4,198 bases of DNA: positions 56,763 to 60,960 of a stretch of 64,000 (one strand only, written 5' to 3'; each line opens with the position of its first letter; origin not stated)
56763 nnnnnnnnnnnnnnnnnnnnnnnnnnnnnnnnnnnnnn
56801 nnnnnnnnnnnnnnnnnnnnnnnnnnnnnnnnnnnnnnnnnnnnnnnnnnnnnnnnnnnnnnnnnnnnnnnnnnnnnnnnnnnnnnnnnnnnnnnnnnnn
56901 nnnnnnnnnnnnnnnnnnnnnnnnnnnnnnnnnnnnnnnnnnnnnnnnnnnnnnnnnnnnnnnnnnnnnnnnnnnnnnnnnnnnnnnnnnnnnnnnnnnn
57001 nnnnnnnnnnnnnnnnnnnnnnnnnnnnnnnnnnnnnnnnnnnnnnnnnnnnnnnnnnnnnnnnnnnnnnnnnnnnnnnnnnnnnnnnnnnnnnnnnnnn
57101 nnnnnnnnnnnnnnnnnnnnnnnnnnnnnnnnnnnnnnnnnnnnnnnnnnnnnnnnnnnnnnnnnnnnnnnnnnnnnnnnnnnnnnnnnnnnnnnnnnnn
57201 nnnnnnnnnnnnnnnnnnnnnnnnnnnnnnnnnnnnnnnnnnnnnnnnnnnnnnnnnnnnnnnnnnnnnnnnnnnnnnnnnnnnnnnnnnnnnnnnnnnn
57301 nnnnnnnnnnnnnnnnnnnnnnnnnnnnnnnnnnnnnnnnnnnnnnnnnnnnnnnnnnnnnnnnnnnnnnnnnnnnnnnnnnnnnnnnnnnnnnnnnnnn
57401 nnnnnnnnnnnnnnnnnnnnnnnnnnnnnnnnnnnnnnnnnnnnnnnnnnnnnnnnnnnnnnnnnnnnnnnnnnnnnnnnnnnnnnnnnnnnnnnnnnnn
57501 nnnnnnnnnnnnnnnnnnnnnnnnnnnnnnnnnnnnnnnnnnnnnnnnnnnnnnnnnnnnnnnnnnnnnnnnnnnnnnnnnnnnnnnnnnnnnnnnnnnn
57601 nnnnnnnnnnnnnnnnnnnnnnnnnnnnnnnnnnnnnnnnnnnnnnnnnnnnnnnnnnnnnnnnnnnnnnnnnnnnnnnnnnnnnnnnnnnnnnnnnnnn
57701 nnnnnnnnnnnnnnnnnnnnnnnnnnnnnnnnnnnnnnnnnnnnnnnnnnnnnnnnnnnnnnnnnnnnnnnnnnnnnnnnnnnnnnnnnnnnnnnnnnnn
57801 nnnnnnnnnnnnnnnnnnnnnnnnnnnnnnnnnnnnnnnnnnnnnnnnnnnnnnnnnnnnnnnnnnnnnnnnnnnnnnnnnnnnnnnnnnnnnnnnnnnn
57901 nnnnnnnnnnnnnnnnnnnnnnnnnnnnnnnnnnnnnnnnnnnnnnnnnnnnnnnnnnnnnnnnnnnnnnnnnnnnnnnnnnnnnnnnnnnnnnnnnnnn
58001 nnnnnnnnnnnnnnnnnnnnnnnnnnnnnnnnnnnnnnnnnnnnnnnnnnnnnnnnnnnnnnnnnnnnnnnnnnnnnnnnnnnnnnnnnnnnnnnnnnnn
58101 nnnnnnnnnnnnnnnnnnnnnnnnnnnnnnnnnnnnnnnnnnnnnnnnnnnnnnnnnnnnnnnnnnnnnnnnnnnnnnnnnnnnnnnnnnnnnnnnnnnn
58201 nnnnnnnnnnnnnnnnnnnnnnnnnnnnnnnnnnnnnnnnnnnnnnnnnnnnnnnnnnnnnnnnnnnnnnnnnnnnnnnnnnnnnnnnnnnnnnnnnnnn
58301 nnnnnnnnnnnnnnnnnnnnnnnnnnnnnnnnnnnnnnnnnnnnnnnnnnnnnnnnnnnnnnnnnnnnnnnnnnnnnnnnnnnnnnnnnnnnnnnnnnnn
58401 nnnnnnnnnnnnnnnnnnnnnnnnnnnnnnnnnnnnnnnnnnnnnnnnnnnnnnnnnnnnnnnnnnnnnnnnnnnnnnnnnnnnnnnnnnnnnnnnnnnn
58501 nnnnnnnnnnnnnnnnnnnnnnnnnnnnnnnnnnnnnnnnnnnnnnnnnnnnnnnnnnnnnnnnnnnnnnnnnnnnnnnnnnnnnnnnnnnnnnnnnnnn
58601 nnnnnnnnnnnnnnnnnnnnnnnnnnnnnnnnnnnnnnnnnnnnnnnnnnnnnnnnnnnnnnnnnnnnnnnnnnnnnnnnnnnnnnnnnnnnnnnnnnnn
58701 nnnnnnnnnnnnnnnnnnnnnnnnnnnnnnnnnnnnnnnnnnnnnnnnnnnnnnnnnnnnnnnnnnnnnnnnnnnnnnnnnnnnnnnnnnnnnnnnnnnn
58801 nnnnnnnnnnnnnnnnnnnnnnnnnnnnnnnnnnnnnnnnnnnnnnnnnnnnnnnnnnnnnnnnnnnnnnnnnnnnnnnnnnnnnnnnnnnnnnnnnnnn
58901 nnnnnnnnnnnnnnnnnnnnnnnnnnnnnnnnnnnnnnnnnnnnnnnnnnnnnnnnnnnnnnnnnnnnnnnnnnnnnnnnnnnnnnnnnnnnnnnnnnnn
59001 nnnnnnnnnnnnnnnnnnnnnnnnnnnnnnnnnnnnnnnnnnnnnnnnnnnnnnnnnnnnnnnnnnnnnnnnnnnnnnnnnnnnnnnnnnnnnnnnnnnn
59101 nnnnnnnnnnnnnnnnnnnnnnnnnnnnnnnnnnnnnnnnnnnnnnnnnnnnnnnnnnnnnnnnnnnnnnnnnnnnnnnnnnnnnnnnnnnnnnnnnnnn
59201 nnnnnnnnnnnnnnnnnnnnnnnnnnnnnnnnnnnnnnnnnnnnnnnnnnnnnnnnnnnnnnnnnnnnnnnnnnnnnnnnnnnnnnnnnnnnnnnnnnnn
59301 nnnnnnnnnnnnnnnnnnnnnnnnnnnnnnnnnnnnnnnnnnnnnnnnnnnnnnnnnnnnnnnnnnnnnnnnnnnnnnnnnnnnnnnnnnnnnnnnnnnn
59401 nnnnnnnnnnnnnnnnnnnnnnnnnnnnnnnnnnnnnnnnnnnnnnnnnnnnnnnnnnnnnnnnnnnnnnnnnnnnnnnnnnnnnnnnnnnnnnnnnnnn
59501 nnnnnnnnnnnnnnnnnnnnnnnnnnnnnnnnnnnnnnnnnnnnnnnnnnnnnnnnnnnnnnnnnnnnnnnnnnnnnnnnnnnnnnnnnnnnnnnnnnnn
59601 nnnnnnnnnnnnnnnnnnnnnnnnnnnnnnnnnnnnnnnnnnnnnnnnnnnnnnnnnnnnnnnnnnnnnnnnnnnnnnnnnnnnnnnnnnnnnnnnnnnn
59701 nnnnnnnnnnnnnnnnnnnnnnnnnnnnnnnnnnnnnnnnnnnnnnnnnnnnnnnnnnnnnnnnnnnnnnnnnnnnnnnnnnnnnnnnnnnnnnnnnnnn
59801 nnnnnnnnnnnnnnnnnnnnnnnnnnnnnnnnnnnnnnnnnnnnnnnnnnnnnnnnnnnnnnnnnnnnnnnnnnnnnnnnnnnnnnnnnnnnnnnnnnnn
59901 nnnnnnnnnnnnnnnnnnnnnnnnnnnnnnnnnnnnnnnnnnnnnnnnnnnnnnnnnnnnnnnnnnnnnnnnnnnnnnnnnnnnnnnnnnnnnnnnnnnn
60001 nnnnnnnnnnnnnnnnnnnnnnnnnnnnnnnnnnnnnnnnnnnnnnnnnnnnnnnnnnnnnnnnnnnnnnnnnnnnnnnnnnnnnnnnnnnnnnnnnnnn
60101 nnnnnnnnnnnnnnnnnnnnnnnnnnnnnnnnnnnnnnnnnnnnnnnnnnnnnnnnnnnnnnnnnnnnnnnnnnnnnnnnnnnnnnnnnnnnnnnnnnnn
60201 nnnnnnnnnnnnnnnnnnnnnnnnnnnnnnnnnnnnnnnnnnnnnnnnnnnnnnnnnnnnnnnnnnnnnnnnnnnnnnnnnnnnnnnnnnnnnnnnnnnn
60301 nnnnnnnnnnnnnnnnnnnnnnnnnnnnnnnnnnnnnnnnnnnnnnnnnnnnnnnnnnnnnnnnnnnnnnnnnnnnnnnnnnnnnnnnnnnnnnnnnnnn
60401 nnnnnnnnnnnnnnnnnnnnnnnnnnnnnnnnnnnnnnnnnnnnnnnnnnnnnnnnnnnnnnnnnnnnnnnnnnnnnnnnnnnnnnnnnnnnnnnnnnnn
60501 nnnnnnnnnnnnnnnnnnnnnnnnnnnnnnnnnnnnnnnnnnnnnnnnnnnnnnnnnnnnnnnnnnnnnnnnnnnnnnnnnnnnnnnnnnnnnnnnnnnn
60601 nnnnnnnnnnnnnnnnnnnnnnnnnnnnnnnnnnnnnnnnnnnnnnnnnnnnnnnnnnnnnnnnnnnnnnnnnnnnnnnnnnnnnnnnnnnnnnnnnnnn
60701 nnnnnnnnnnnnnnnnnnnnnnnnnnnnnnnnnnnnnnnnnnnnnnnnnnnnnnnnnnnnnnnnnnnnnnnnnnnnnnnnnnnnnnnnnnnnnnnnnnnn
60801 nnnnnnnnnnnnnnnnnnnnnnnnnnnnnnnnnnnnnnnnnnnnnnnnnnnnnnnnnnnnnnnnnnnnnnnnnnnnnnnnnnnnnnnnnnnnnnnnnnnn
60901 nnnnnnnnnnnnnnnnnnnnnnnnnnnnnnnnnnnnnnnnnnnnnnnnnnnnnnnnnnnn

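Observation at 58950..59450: Candidate oriC between rho and coaE-dnaQ, about 54 kb from dnaA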

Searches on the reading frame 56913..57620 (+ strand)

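Call 8: search_protein_families(library=ncbifam, proteins=[window:56913-57620:+])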
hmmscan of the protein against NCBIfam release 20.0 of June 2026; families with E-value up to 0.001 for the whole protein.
window:56913-57620:+ (235 aa): 27 families (the best 25 are shown)
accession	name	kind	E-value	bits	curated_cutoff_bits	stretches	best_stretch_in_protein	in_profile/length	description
TIGR02009.1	PGMB-YQAB-SF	subfamily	2.2e-25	90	153.35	1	21-197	4-184/186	beta-phosphoglucomutase family hydrolase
NF008000.0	PRK10725.1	equivalog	1.5e-18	67.6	215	1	21-197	8-183/188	fructose-1-phosphate/6-phosphogluconate phosphatase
TIGR01990.1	bPGM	equivalog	3.2e-18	66.4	189.4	1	20-198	3-185/187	beta-phosphoglucomutase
NF008087.0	PRK10826.1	equivalog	1.5e-17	63.9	191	1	16-211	5-203/222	hexitol phosphatase HxpB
NF007854.0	PRK10563.1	equivalog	5.7e-17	62.1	211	1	19-206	5-192/221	6-phosphogluconate phosphatase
NF008610.0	PRK11587.1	equivalog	1.7e-16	60.2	282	1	112-200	97-182/219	sugar phosphatase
NF053653.1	InDiPhoBT2121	equivalog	4.4e-16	59.1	245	1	106-230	94-212/216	inorganic diphosphatase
TIGR01509.1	HAD-SF-IA-v3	subfamily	5.1e-16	59.2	29.4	1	147-197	103-152/154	HAD-IA family hydrolase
NF046057.1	bifunc_MtlD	equivalog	6e-13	48.1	800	1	21-207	10-199/683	bifunctional mannitol-1-phosphate dehydrogenase/phosphatase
TIGR02253.1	CTE7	subfamily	2.9e-11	43.6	169.75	1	83-210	76-205/221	TIGR02253 family HAD-type hydrolase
NF009804.0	PRK13288.1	equivalog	5.7e-10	39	218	1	20-230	5-207/215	pyrophosphatase PpaX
TIGR01454.1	AHBA_synth_RP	hypoth_equivalog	3.4e-09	36.6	246.65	1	112-216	89-190/205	AHBA synthesis associated protein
TIGR01422.2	phosphonatase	equivalog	3.8e-09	36.2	220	1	90-201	87-201/251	phosphonoacetaldehyde hydrolase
TIGR01993.1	Pyr-5-nucltdase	equivalog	2.3e-08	34.1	142.9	1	70-197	56-181/183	pyrimidine 5'-nucleotidase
NF005264.0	PRK06769.1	equivalog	2.5e-08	33.9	217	1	108-234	46-172/175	HAD-IIIA family hydrolase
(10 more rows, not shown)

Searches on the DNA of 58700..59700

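Call 33: search_rna_families(source=window, start=58700, end=59700, threshold=evalue, max_evalue=1)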
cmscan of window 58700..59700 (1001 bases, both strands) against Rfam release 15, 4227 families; matches with E-value up to 1: 2.
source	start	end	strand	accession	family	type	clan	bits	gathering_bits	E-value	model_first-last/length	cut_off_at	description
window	58906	58984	+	RF00577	SNORD72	Gene; snRNA; snoRNA; CD-box;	-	23.4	43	0.97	1-80/80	no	Small nucleolar RNA SNORD72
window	59123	59254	+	RF02777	OppA_thermometer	Cis-reg; thermoregulator;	-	14.5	290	0.28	1-304/304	no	OppA 5' UTR thermometer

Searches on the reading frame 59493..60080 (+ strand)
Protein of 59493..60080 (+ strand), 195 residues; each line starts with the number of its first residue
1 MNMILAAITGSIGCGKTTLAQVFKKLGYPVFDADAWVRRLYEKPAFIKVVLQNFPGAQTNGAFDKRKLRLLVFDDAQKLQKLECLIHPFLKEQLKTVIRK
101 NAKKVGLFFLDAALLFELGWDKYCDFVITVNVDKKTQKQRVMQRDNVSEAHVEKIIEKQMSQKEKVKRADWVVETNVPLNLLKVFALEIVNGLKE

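Call 8: search_protein_families(library=ncbifam, proteins=[window:59493-60080:+])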
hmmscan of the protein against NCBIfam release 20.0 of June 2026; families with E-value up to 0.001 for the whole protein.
window:59493-60080:+ (195 aa): 3 families
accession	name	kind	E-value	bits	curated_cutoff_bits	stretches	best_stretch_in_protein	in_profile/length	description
TIGR00152.1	TIGR00152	equivalog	7.7e-44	149.8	65.55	1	7-176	3-176/188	dephospho-CoA kinase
NF002879.0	PRK03333.1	equivalog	3e-20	72.6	215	1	3-176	1-176/395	dephospho-CoA kinase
TIGR02173.1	cyt_kin_arch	equivalog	0.00015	21.8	102.1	0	120-167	84-134/169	(d)CMP kinase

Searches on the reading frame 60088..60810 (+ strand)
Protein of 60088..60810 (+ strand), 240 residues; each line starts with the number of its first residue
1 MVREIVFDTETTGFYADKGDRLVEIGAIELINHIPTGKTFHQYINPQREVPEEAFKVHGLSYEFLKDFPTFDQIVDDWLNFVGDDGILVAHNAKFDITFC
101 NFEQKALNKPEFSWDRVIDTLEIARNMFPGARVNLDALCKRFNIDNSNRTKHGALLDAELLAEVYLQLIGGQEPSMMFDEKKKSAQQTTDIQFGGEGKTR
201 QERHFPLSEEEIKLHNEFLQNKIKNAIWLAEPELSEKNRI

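Call 9: search_protein_families(library=ncbifam, proteins=[window:60088-60810:+])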
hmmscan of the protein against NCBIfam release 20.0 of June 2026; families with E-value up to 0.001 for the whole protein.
window:60088-60810:+ (240 aa): 28 families (the best 25 are shown)
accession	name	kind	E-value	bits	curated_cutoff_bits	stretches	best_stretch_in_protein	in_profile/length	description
TIGR01406.1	dnaQ_proteo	equivalog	3.7e-81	272.1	222.7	1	3-228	1-229/231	DNA polymerase III subunit epsilon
NF004316.1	PRK05711.1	equivalog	9.2e-80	267.7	196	1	3-228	2-232/234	DNA polymerase III subunit epsilon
TIGR00573.1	dnaq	subfamily_domain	1.6e-53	181.4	71.5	1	2-188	7-190/217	exonuclease, DNA polymerase III, epsilon subunit family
NF001688.0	PRK00448.1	equivalog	4.5e-31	107.3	873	1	5-170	426-586/1445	PolC-type DNA polymerase III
NF005836.0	PRK07740.1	equivalog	9.4e-30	103.8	261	1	4-169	61-223/244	hypothetical protein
NF005906.0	PRK07883.1-4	equivalog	2.7e-29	101.9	495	1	5-170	9-169/563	DEDD exonuclease domain-containing protein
TIGR01405.1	polC_Gram_pos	equivalog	2.4e-27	95.1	1043.45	1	5-170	192-352/1211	DNA polymerase III subunit alpha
NF005981.0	PRK08074.1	equivalog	2.4e-26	92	789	1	3-169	4-166/931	ATP-dependent DNA helicase DinG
NF004963.0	PRK06309.1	equivalog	5.8e-26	91.6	245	1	2-194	2-189/232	DNA polymerase III subunit epsilon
NF005289.0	PRK06807.1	equivalog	6e-26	91.4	335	1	5-171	11-171/313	3'-5' exonuclease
TIGR01407.1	dinG_rel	hypoth_equivalog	5.9e-23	81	547.7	1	5-168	3-161/889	putative DnaQ family exonuclease/DinG family helicase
NF005905.0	PRK07883.1-3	equivalog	2.6e-22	79.2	508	1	5-169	27-188/581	DEDD exonuclease domain-containing protein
NF005907.0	PRK07883.1-5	equivalog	7.4e-21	74.1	454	1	5-169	31-192/584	DEDD exonuclease domain-containing protein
NF004964.0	PRK06310.1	equivalog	1.3e-20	73.9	236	1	5-169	10-171/250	DNA polymerase III subunit epsilon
NF005904.0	PRK07883.1-2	equivalog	7e-18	64.2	969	1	5-169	33-194/584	DEDD exonuclease domain-containing protein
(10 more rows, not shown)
